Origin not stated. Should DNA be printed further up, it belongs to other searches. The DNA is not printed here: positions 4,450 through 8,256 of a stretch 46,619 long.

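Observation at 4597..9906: Single 1769-aa ORF fuses two GT-C glycosyltransferase modules and carries a ~340-aa beta-propeller-like insert inside the Pmt (GT39) module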

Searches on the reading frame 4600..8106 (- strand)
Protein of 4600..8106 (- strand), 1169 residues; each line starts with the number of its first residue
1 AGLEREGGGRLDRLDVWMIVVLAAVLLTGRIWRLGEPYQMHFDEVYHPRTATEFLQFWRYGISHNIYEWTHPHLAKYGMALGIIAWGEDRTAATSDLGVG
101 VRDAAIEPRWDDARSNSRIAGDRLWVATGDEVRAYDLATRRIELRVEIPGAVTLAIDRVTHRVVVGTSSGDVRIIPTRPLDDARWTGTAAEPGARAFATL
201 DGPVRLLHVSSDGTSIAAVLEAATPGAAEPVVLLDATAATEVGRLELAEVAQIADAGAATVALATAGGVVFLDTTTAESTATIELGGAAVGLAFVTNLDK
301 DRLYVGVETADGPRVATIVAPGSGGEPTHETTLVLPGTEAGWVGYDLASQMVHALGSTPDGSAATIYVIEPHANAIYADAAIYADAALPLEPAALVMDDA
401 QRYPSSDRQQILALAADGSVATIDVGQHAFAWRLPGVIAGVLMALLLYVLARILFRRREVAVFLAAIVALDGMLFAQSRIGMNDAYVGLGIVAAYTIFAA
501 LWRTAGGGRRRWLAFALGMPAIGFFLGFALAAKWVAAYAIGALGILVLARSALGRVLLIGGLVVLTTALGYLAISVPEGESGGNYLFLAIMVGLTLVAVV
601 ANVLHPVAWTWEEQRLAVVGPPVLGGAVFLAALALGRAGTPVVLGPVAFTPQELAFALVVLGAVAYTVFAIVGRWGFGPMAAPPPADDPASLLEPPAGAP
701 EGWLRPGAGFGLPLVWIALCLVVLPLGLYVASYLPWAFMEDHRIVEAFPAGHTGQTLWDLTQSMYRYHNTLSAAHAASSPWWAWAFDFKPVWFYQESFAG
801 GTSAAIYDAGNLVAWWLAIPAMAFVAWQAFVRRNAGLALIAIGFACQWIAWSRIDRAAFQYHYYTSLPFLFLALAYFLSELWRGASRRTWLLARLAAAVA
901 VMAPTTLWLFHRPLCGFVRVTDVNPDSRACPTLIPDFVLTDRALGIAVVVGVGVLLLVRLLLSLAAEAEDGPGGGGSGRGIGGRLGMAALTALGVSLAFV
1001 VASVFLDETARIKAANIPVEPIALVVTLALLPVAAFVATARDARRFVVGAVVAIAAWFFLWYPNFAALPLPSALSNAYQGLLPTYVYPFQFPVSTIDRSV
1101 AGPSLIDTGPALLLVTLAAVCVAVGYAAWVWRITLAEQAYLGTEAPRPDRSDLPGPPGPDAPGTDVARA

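Call 30: predict_structure(alignment_id=A1)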
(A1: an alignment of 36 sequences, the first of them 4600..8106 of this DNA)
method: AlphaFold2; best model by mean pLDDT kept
length: 1169 residues; sequences in the alignment: 36
mean_pLDDT: 79.8   pTM: 0.81
mean pLDDT of the five models: 79.8, 78.2, 76.6, 76.2, 75.2
residues with pLDDT >= 90: 420; 70-90: 481; 50-70: 159; < 50: 109
segments of 3 or more residues with pLDDT < 50: 1-6, 38-45, 112-119, 375-378, 402-407, 772-778, 788-809, 853-860, 1062-1070, 1083-1091, 1156-1158, 1160-1169
pLDDT, mean of each block of 10 residues (from residue 1): 50 93 88 59 52 77 60 79 82 90 87 46 90 88 93 93 95 93 81 92 95 94 89 94 94 93 95 93 94 82 93 92 87 89 82 89 88 56 78 86 50 94 78 85 94 90 88 52 81 94 86 94 95 86 91 93 91 81 80 92 90 93 93 91 81 94 95 89 88 87 86 93 94 85 88 86 68 46 51 36 44 69 86 85 81 46 75 89 78 79 76 72 64 74 82 80 62 54 83 87 83 80 81 78 78 64 43 58 46 58 80 94 95 91 68 50 39
secondary structure, 60 per line:
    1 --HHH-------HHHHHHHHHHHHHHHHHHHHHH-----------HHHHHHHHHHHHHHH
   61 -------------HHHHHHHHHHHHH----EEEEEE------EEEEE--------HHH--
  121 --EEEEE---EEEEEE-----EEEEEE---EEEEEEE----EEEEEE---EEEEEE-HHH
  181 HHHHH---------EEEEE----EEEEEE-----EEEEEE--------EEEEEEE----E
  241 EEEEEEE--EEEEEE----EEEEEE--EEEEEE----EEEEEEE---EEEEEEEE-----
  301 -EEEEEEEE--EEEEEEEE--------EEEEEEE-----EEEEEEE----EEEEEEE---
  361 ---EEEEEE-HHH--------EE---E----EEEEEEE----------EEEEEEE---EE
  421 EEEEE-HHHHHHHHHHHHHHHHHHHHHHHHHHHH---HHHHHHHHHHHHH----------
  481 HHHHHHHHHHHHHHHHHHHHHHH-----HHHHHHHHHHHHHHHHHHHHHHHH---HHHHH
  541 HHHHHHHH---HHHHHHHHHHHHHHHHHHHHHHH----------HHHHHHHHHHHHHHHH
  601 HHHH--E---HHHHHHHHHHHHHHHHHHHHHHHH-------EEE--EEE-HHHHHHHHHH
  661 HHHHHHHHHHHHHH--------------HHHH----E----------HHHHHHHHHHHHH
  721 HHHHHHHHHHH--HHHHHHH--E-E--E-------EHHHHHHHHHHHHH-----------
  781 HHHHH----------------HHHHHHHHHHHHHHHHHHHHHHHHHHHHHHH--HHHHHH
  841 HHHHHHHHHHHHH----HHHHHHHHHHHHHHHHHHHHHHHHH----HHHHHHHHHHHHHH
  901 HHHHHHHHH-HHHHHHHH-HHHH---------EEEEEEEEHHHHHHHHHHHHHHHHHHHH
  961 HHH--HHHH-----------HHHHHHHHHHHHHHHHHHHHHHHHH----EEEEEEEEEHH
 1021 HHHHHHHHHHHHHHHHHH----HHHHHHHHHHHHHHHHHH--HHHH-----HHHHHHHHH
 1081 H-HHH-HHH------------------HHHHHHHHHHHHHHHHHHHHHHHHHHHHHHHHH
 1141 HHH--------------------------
elements in order (helices of 4 or more, strands of 3 or more residues): H13-34 H46-60 H74-86 E91-96 E103-107 E123-127 E131-136 E142-147 E151-157 E162-167 E171-176 H178-185 E195-199 E204-209 E215-220 E229-235 E240-247 E250-255 E260-265 E268-273 E278-284 E288-295 E302-309 E312-319 E328-334 E340-346 E351-357 E364-369 E392-398 E409-415 E419-425 H427-454 H458-470 H481-503 H509-532 H536-548 H552-574 H585-604 H611-634 E642-644 E647-649 H651-674 H689-692 H708-731 H734-740 H757-769 H781-785 H802-832 H835-853 H858-882 H887-909 H911-918 H920-923 E933-940 H941-963 H966-969 H981-1005 E1010-1018 H1019-1038 H1043-1060 H1063-1066 H1072-1081 H1108-1143
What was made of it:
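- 6829..7848 (-): Seven-bladed beta-propeller insert, aa 687-1026, inside LL1 between the juxtamembrane helix and TMH2. Extracytoplasmic. 27 strands at pLDDT about 90-95 (call 30).
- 6947..6984 (-): 18-nt tandem duplication (AIYADA twice) in a propeller loop. It is specific to this genome. Local pLDDT dips below 50 nearby, at aa 975-978 (call 30).
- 4600..5316 (-): Lineage-specific C-terminal extension, aa 1531-1769: about five more TM helices and a conserved outward loop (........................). Helices seen in the model (call 30).
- On Seven-bladed beta-propeller (WD40 / YVTN / PQQ-like): 27 strands at pLDDT about 90 (call 30).
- The helix before the insert is only 13 residues long (call 30).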

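Call 34: fold_search(model_id=the predicted structure, library=pdb)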
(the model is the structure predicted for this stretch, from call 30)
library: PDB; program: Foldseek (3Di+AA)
matches with E <= 10: 1029; with E <= 0.001: 596
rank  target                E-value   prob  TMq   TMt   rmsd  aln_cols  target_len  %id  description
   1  8wc8_B                7.8e-09  1.00  0.21  0.69   8.7       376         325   11  Cryo-EM structure of the ZH8651-bound hTAAR1-Gs complex (released 2023-12-27)
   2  3pvw_B                1.5e-08  1.00  0.21  0.64   5.2       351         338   13  Bovine GRK2 in complex with Gbetagamma subunits and a selective kinase inhibitor (CMPD103A) (released 2011-06-01)
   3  9j87_C                1.8e-08  1.00  0.21  0.68   4.0       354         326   12  Structure of Receptor (released 2026-02-25)
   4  7f1q_B                1.9e-08  1.00  0.22  0.71   4.2       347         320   12  Cryo-EM structure of the chemokine receptor CCR5 in complex with MIP-1a and Gi (released 2021-07-14)
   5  9xqc_C                2.0e-08  1.00  0.21  0.64   5.1       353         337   12  A composite Cryo-EM structure of GPR75 (released 2026-02-04)
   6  7ld3_B                2.1e-08  1.00  0.21  0.67   4.3       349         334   13  Cryo-EM structure of the human adenosine A1 receptor-Gi2-protein complex bound to its endogenous agonist and an allost (released 2021-09-08)
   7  9n74_LQ               2.6e-08  1.00  0.20  0.28  19.7       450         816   12  SSU processome maturation and disassembly, State H (released 2025-10-29)
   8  6eg8_B                3.0e-08  1.00  0.21  0.65   4.6       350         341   13  Structure of the GDP-bound Gs heterotrimer (released 2019-06-05)
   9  8ge4_B                3.2e-08  1.00  0.21  0.66   4.8       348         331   14  CryoEM structure of beta-2-adrenergic receptor in complex with nucleotide-free Gs heterotrimer (#5 of 20) (released 2024-03-06)
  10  8gee_B                3.5e-08  1.00  0.21  0.67   4.4       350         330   12  CryoEM structure of beta-2-adrenergic receptor in complex with nucleotide-free Gs heterotrimer (#15 of 20) (released 2024-03-06)
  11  9n73_LQ               3.8e-08  1.00  0.20  0.27  18.8       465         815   13  SSU processome maturation and disassembly, State G (released 2025-10-29)
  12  8fky_SS               4.1e-08  1.00  0.22  0.39   5.6       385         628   14  Human nucleolar pre-60S ribosomal subunit (State F) (released 2023-07-12)
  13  8glv_Dp               4.5e-08  1.00  0.19  0.15  46.0      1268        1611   14  96-nm repeat unit of doublet microtubules from Chlamydomonas reinhardtii flagella (released 2023-05-31)
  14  9ecj_D                4.8e-08  1.00  0.21  0.71   5.0       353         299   13  Human P2RY8 bound to S-geranylgeranyl-L-glutathione in complex with miniG13 (released 2025-11-05)
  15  7seu_D                5.0e-08  1.00  0.22  0.72   4.4       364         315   13  Crystal structure of E coli contaminant protein YncE co-purified with a plant protein (released 2022-04-20)
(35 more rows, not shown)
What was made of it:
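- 6829..7848 (-): Foldseek top 50 are all seven-bladed propellers, target-normalised TM mostly 0.62-0.79 for single-domain propeller chains (call 34).
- On Seven-bladed beta-propeller (WD40 / YVTN / PQQ-like): The top 50 Foldseek hits are all seven-bladed propellers; single-domain hits have about 350 aligned columns and target-normalised TM 0.62-0.79 (call 34).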

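Call 39: find_related_loci(query=A1, collection=genome_contigs, flank=8000)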
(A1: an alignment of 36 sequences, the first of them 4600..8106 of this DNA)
Query A1 (1169 aa) in genome_contigs; peptide patterns used: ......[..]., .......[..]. (x = any residue, [..] = any of these).
600 stretches matched a pattern (row limit reached: there are more); 589 encode a relative of the query (tblastn E <= 1e-3); the best 80 are kept; 80 distinct loci.
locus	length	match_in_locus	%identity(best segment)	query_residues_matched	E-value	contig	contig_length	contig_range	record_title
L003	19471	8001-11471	75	1-1165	0e+0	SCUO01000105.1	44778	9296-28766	MAG: Chloroflexota bacterium isolate FW602_bin.52 FW602_bin.52-126824, whole genome shotgun sequence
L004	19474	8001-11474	74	1-1166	0e+0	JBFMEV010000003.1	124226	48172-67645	MAG: Chloroflexota bacterium isolate MAG254 MAG254_3, whole genome shotgun sequence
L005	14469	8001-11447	74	2-1146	0e+0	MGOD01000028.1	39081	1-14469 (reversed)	MAG: Chloroflexi bacterium RBG_16_70_13 RBG_16_scaffold_17155, whole genome shotgun sequence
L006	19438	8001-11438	68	1-1155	0e+0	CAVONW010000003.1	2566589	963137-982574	MAG: uncultured Chloroflexia bacterium isolate MFD09964.bin.1.240 genome assembly, contig: contig_8415, whole genome sho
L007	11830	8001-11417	66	3-1150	0e+0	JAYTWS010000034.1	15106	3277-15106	MAG: Chloroflexota bacterium isolate GFS_5822 GFS_5822_33, whole genome shotgun sequence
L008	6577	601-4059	65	1-1166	0e+0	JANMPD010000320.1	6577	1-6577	MAG: Chloroflexota bacterium isolate OTE_51_metabat_66 OTE_51_k141_549690, whole genome shotgun sequence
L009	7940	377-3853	67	3-1164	0e+0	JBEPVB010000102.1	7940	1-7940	MAG: Chloroflexota bacterium isolate 22E.metabat2_refined.055 NODE_8833_length_7940_cov_10.721116, whole genome shotgun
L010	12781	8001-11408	66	3-1150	0e+0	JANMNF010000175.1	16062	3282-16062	MAG: Chloroflexota bacterium isolate OTE_58_metabat_368 OTE_58_k141_3505835, whole genome shotgun sequence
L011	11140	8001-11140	73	1-1056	0e+0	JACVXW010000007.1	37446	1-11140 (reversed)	MAG: Chloroflexota bacterium isolate A1_bin.2 scaffold_139, whole genome shotgun sequence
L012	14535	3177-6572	66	3-1139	0e+0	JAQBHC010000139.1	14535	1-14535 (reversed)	MAG: Chloroflexota bacterium isolate MAG_452_bin-14 452_bin-14_ctg-139, whole genome shotgun sequence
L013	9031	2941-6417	64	6-1165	0e+0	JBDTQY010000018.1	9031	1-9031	MAG: Chloroflexota bacterium isolate cluster3_bin.233 NODE_36563_length_9031_cov_5.435160, whole genome shotgun sequence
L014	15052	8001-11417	66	3-1150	0e+0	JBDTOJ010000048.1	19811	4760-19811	MAG: Chloroflexota bacterium isolate cluster3_bin.171 NODE_9649_length_19811_cov_11.354677, whole genome shotgun sequenc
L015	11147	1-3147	65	75-1133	0e+0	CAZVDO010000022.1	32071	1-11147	MAG TPA_asm: uncultured Anaerolinea sp. isolate SRP237561_co1_326 genome assembly, contig: NODE_2023_length_32071_cov_95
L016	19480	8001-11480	57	3-1148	0e+0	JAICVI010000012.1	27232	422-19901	MAG: Chloroflexota bacterium isolate HEB_FP_1_bin.40 k141_1056089_length_27232_cov_12.3994, whole genome shotgun sequenc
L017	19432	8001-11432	61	3-1131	0e+0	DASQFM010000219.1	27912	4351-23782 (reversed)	MAG TPA_asm: Candidatus Eisenbacteria bacterium isolate SMAG_U11780 k141_385536, whole genome shotgun sequence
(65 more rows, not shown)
